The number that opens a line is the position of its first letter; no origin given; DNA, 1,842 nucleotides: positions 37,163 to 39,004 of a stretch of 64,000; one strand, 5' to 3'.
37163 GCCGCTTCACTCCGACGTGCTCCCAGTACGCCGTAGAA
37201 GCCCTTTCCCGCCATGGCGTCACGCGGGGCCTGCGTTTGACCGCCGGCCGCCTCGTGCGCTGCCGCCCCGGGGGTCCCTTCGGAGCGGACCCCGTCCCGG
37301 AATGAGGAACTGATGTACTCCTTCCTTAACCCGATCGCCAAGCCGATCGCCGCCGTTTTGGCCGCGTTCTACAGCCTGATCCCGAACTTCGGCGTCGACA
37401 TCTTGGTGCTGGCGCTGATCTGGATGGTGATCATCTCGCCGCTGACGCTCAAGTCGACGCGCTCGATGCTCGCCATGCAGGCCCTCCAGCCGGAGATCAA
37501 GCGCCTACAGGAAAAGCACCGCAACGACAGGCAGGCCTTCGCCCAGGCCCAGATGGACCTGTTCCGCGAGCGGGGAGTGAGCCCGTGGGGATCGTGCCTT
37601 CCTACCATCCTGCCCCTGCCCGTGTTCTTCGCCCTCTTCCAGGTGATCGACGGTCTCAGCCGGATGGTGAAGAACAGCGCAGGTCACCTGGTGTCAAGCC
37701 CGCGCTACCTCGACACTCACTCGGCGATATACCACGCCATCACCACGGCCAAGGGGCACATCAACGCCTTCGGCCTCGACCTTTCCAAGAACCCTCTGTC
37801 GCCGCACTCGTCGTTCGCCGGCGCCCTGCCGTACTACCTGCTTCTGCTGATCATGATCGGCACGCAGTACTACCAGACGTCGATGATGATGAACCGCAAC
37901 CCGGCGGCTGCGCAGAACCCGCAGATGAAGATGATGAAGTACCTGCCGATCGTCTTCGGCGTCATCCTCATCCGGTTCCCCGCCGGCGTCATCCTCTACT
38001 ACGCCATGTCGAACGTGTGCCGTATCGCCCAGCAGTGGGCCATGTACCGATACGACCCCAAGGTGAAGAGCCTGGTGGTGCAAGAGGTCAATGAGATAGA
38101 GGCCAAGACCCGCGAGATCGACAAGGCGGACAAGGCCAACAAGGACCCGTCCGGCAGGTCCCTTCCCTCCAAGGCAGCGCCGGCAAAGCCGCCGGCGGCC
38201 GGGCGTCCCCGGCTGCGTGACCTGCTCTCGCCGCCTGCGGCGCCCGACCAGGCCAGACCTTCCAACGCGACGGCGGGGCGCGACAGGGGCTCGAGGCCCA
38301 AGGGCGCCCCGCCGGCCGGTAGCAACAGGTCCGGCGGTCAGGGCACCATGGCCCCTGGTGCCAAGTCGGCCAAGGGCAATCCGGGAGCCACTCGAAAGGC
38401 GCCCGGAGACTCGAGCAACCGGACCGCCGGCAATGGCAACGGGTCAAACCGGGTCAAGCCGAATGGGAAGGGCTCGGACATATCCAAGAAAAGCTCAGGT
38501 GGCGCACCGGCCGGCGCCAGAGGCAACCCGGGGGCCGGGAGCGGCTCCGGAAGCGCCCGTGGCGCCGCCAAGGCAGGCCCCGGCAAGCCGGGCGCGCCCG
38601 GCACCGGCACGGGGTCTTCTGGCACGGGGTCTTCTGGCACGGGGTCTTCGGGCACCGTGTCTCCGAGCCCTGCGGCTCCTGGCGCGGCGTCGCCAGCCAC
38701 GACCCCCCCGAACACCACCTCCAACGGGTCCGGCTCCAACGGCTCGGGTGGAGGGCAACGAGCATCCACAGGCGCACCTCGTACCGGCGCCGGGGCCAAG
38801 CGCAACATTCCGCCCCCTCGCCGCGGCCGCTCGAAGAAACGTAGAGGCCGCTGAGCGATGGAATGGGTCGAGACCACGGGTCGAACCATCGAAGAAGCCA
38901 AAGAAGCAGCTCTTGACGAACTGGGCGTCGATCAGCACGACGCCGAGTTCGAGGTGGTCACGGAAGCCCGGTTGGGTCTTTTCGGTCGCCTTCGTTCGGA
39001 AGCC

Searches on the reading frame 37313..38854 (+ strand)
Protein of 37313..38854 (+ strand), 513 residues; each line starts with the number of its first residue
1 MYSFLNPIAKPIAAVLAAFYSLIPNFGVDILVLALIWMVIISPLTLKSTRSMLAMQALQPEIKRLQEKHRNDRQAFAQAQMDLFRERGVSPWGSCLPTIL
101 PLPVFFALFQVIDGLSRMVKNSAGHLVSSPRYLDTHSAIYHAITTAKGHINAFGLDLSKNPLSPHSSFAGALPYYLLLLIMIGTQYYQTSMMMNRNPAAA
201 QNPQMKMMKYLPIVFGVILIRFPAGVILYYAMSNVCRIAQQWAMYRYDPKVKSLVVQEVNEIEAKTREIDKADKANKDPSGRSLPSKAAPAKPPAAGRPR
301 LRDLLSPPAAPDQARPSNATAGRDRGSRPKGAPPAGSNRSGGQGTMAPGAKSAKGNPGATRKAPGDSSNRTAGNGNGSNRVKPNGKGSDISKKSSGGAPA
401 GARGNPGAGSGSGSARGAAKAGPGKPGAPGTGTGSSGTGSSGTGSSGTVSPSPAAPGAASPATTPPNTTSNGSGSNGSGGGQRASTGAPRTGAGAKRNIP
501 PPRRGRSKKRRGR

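Call 3: search_protein_families(library=pfam, proteins=[window:37313-38854:+], max_evalue=0.01)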
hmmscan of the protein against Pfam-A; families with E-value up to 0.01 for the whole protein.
window:37313-38854:+ (513 aa): 1 family
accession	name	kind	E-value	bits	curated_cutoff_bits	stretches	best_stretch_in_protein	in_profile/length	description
PF02096.25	60KD_IMP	-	1.2e-44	152.6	35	1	26-246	1-163/163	60Kd inner membrane protein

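Call 58: list_cluster_members(proteins=[window:36465-36968:+, window:36468-36968:+, window:36651-36968:+, window:36675-36968:+, window:36714-36968:+, window:36762-36968:+, window:37313-38851:+])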
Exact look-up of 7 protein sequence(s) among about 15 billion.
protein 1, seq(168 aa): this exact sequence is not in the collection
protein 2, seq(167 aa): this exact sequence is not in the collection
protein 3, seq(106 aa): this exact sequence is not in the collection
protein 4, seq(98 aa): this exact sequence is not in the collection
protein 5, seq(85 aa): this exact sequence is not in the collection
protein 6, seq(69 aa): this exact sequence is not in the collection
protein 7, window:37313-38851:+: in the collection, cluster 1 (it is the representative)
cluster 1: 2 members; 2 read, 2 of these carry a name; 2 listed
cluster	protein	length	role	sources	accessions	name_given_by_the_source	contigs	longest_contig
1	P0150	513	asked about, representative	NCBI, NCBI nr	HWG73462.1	MAG TPA: membrane protein insertase YidC [Acidimicrobiales bacterium] | membrane protein insertase YidC [Acidimicrobiales bacterium]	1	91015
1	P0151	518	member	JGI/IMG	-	YidC/Oxa1 family membrane protein insertase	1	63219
